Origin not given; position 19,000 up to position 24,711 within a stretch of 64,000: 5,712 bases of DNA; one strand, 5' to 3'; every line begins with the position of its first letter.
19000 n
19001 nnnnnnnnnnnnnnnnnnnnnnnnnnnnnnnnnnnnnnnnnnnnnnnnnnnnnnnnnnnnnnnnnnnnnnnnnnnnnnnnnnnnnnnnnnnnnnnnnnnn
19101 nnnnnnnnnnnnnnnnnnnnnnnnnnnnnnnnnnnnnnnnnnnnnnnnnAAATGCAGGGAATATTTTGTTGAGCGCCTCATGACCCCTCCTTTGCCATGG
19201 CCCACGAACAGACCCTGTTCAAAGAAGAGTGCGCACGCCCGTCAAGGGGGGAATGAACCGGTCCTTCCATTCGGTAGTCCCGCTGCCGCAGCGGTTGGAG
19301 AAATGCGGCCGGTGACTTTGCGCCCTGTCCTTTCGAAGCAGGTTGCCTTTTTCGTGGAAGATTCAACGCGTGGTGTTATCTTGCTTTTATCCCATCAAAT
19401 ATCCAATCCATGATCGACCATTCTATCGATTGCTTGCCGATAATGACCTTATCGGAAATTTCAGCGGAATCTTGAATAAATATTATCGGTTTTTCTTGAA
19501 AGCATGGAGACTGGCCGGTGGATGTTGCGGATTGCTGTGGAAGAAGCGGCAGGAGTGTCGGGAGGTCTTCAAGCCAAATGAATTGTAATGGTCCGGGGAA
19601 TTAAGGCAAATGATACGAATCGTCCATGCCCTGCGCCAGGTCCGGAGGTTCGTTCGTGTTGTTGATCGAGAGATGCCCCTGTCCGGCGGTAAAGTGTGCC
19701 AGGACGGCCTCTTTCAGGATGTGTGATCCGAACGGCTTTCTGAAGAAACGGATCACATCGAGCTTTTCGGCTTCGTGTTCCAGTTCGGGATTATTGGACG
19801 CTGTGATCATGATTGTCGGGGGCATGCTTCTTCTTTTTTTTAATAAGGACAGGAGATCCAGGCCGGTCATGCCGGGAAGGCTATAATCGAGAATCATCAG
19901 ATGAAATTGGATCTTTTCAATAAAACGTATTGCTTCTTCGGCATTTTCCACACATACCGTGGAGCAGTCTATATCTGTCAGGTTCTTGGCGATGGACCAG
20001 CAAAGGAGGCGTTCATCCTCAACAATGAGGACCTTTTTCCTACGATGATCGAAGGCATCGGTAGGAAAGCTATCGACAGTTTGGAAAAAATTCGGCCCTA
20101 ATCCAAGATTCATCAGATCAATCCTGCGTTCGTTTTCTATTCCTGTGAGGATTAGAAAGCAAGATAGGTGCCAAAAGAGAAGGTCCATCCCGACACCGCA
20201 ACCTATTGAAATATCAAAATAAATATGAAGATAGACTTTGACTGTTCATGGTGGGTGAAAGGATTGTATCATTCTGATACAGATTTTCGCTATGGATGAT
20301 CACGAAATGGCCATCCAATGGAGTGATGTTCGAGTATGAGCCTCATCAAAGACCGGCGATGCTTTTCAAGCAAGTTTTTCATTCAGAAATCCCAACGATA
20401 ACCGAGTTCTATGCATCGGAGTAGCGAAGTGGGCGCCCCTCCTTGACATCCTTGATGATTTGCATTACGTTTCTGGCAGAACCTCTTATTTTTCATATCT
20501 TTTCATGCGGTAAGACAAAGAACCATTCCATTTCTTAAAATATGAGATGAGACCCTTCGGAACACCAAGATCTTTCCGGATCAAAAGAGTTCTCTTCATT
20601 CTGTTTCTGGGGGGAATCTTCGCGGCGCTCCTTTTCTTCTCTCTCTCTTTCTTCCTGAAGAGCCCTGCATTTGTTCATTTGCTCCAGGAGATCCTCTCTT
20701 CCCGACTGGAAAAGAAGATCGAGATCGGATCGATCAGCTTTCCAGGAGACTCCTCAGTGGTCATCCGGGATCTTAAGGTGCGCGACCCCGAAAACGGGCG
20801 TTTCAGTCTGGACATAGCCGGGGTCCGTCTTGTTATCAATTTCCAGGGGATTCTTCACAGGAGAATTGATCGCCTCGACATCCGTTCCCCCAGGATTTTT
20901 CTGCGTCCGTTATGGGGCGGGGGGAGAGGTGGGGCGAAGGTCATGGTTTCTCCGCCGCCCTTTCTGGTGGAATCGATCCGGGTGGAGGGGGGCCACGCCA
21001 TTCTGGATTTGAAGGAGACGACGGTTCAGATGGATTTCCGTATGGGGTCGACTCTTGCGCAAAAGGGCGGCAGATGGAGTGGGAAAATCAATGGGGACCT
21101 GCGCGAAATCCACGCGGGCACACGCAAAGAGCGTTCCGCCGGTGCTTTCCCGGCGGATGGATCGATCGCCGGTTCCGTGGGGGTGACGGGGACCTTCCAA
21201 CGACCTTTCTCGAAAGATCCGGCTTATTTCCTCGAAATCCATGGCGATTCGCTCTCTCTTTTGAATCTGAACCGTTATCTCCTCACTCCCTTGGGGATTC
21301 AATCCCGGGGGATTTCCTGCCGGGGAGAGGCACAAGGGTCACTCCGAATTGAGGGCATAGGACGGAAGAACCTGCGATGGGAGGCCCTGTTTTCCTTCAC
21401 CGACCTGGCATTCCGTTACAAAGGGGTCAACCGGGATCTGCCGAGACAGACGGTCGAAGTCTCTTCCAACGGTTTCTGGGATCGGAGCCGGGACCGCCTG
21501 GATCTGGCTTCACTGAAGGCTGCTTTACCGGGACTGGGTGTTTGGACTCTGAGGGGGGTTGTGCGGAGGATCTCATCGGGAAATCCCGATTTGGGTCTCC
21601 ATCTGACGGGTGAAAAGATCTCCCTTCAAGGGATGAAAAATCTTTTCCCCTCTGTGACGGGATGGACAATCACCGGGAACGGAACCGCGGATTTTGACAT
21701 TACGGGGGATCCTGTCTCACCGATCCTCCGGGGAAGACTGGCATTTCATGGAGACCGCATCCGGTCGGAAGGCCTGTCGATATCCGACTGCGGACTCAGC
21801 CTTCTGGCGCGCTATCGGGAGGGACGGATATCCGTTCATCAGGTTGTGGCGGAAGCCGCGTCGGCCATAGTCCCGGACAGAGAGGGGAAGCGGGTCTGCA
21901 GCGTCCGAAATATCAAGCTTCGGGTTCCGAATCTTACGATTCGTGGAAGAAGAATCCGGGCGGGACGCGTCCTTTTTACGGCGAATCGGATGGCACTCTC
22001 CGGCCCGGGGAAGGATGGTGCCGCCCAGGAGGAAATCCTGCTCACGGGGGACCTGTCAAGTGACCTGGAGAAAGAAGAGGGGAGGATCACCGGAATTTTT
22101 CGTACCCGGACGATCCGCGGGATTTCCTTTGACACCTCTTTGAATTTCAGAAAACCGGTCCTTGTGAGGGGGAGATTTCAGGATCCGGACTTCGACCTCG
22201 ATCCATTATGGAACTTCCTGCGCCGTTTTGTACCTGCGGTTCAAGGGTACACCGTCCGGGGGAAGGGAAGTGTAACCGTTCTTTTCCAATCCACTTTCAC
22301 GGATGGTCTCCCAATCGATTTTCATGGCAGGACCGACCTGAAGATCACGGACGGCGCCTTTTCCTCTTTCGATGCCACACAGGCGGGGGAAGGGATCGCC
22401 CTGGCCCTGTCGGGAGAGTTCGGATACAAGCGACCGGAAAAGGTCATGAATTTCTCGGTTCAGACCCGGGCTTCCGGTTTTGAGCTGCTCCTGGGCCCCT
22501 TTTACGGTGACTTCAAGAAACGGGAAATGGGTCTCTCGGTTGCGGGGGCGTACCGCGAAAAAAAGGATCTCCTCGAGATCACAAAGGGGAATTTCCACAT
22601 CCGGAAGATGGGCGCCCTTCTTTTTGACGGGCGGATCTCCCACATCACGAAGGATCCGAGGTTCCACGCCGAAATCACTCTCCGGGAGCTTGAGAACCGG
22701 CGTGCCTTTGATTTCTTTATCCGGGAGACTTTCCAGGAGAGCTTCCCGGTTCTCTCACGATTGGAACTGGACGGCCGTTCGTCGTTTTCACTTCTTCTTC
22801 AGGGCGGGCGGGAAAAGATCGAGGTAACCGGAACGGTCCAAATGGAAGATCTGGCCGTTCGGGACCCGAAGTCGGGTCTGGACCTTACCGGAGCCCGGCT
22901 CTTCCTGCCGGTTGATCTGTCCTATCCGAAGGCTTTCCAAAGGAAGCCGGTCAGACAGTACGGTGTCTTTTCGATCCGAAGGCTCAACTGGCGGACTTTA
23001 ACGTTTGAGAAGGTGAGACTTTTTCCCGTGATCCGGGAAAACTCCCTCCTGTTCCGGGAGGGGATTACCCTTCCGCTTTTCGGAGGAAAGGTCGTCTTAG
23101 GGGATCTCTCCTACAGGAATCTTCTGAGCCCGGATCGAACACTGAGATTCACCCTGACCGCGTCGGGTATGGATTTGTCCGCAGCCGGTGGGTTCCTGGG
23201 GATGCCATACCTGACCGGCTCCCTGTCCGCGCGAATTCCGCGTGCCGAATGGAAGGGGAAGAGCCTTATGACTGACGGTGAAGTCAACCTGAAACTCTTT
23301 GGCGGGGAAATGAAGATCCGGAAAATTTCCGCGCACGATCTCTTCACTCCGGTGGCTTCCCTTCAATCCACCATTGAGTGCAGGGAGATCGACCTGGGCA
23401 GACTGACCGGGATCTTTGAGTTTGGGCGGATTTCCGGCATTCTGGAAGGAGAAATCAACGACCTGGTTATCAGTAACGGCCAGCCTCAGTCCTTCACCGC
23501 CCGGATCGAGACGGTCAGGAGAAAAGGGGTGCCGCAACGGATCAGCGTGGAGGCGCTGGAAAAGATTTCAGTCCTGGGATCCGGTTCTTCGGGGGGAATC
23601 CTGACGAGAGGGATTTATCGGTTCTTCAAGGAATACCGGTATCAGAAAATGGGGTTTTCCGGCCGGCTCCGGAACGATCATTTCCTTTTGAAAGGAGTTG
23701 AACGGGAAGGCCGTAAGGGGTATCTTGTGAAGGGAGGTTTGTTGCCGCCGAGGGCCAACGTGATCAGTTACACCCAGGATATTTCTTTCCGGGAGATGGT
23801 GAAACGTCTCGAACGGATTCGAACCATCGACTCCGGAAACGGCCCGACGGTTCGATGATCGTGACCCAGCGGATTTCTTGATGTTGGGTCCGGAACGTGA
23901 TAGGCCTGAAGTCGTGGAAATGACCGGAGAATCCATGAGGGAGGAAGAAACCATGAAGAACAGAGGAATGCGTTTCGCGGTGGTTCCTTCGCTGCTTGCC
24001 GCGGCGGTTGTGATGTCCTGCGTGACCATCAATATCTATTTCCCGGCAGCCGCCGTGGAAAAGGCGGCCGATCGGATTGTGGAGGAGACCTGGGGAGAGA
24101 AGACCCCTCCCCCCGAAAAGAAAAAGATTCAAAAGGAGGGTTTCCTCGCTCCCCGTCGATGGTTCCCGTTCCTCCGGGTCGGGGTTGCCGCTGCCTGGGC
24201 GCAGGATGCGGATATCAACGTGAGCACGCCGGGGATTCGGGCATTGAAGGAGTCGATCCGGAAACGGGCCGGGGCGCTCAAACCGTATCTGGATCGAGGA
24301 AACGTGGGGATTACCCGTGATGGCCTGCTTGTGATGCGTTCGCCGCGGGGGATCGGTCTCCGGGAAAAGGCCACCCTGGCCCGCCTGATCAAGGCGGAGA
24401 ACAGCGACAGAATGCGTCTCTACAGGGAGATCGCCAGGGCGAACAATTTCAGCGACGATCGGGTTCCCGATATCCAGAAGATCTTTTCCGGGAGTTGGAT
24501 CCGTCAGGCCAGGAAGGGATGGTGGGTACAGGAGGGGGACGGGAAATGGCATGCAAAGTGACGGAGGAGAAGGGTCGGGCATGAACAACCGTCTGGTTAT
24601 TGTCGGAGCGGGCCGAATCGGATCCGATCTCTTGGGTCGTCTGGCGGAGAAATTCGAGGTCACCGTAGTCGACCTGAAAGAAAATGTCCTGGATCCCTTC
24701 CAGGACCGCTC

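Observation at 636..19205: An ~18.5 kb sigma54-linked locus combines four OmcS-like hexaheme cytochromes with beta-propeller proteins and a porin-lipoprotein module: a candidate cytochrome-nanowire and electron-conduit system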

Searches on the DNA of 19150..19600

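Call 64: search_rna_families(source=window, start=19150, end=19600, threshold=evalue, max_evalue=0.01, show_alignments=2)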
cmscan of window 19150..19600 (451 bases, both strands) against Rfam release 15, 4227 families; matches with E-value up to 0.01: 1.
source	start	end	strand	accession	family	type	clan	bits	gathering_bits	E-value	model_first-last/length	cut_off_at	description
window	19269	19356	-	RF03167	c-di-GMP-I-GGC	Cis-reg; riboswitch;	CL00126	56.2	59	1e-12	1-80/80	no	c-di-GMP-I-GGC riboswitch aptamer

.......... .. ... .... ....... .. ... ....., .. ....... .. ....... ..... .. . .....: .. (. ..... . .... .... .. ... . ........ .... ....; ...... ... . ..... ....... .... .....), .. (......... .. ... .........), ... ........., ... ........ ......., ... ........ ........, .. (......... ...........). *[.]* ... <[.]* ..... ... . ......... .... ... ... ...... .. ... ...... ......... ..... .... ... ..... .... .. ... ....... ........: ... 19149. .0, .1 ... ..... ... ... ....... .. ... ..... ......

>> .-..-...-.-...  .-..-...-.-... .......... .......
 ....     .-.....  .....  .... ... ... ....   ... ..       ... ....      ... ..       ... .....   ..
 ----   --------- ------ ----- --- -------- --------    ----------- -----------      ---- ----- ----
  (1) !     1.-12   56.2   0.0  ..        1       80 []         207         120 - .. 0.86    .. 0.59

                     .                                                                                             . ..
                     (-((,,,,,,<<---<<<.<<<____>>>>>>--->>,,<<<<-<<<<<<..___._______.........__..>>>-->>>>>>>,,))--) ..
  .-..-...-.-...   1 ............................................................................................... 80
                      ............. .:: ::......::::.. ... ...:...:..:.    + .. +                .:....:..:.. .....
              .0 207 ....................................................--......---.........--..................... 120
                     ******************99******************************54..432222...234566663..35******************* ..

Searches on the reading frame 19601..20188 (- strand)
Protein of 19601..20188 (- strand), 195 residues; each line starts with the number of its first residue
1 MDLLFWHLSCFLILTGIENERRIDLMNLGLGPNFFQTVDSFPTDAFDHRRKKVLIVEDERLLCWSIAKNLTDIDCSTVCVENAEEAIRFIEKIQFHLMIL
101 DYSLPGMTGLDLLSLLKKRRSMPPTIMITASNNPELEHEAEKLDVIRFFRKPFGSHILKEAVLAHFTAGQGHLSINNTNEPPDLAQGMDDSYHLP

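Call 5: search_protein_families(library=pfam, proteins=[window:19601-20188:-], max_evalue=0.01)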
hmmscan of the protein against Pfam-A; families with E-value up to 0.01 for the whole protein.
window:19601-20188:- (195 aa): 2 families
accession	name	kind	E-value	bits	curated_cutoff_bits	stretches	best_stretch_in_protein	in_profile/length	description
PF00072.30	Response_reg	-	2.3e-20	73.3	30.2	1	53-162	1-110/111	Response regulator receiver domain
PF20274.4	cREC_REC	-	9.1e-06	26.7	27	1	54-135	3-77/88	Cyclic-phosphate processing Receiver domain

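Call 46: search_protein_families(library=ncbifam, proteins=[window:19601-20188:-], max_evalue=0.01)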
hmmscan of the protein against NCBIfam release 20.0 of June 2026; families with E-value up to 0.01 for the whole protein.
window:19601-20188:- (195 aa): 96 families (the best 25 are shown)
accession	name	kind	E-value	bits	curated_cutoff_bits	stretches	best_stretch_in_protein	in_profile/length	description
NF006900.1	PRK09390.1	equivalog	1.8e-13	50.5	255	1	50-167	4-121/203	response regulator FixJ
NF007969.0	PRK10693.1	equivalog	6.7e-13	48.4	329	1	50-165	7-123/337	two-component system response regulator RssB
NF041734.1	resp_reg_RppA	equivalog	1.9e-12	47.1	250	1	52-155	2-107/229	two-component system response regulator RppA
NF007928.2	PRK10643.1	equivalog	2e-12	47.2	330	1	52-164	2-114/216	two-component system response regulator PmrA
TIGR01818.1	ntrC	equivalog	9.3e-12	44.5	558.6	1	53-154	1-102/463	nitrogen regulation protein NR(I)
NF052313.1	T9SS_RR_PorX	equivalog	2.5e-11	43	300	1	52-152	2-102/513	T9SS response regulator signal transducer PorX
TIGR02154.1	PhoB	equivalog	4.5e-11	42.5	296.2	1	51-159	3-113/226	phosphate regulon transcriptional regulator PhoB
NF041832.1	near_NosP_CTERM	subfamily_domain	1.1e-10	41.1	400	1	48-162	249-366/370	NahK/ErcS family hybrid sensor histidine kinase/response regulator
NF008176.1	PRK10923.1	equivalog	2e-10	39.9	620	1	50-168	3-124/469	nitrogen regulation protein NR(I)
NF040534.1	resp_reg_YycF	equivalog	5e-10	39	340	1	51-158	1-107/231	response regulator YycF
NF007005.1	PRK09468.1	equivalog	5.2e-10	39.1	331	1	49-136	2-89/237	osmolarity response regulator transcription factor OmpR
NF008302.0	PRK11091.1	equivalog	1.2e-09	36.9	838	1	42-168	517-644/779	aerobic respiration two-component sensor histidine kinase ArcB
NF012023.0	PRK15479.1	equivalog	1.4e-09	37.9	337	1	52-158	2-108/224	transcriptional regulator TctD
NF053854.1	RespRegPhoBBctds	equivalog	1.4e-09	37.7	270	1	53-153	1-102/225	two-component system response regulator PhoB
NF045991.1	RespRegCtrARhodob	equivalog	1.6e-09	37.9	350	1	52-157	2-107/224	response regulator transcription factor CtrA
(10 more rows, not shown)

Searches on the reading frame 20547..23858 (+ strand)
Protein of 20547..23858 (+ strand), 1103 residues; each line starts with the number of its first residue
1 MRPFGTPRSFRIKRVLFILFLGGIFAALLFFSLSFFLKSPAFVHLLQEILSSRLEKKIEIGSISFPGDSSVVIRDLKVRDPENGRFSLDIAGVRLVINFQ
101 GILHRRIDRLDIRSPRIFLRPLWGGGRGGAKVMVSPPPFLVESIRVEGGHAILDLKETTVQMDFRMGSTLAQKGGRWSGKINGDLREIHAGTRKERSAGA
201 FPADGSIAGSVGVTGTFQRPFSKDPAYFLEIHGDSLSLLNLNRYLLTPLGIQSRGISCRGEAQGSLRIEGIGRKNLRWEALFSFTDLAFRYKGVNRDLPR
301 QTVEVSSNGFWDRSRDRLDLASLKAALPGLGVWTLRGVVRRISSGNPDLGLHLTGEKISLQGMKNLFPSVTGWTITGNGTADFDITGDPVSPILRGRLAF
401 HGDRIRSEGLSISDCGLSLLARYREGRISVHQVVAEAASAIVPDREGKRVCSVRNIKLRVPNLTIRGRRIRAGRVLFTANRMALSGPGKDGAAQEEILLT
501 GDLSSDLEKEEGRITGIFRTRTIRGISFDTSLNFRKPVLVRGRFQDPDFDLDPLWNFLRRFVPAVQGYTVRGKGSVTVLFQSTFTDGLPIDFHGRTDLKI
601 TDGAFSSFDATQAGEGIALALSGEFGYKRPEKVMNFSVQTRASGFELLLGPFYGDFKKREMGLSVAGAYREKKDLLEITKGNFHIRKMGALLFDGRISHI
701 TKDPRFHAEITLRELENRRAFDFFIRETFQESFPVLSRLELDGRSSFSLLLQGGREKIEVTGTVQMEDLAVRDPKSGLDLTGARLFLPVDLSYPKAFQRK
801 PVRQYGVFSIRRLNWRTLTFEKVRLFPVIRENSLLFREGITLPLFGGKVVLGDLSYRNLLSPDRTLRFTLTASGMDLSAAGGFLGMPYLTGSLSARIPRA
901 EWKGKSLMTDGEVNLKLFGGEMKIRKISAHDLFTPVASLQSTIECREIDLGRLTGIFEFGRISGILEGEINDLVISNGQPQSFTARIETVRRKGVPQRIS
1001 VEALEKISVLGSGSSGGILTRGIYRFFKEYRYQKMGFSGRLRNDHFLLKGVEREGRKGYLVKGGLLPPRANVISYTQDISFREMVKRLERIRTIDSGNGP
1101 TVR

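Call 5: search_protein_families(library=pfam, proteins=[window:20547-23858:+], max_evalue=0.01)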
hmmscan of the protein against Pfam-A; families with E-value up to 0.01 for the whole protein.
window:20547-23858:+ (1103 aa): 1 family
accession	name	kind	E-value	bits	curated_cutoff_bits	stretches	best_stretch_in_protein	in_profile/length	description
PF05359.17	DUF748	-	2.1e-05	23.2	50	1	9-117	11-117/1037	Domain of Unknown Function (DUF748)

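Call 46: search_protein_families(library=ncbifam, proteins=[window:20547-23858:+], max_evalue=0.01)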
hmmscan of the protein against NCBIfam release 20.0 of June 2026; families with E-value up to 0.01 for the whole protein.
window:20547-23858:+ (1103 aa): 0 families

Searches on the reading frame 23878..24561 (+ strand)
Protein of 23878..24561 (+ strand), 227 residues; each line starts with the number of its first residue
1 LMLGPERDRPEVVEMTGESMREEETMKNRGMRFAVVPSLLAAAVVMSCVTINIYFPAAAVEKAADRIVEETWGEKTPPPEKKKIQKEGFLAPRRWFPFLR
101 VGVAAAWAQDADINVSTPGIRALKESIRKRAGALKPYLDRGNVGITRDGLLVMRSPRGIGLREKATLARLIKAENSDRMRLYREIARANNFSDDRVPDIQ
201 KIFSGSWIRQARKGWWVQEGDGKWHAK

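Call 72: search_protein_families(library=pfam, proteins=[window:23878-24561:+], max_evalue=0.00001)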
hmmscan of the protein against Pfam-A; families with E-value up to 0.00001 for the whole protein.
window:23878-24561:+ (227 aa): 1 family
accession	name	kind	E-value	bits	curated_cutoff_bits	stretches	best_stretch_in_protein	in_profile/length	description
PF07027.17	DUF1318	-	1.2e-17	64.6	27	1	129-227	3-92/92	Protein of unknown function (DUF1318)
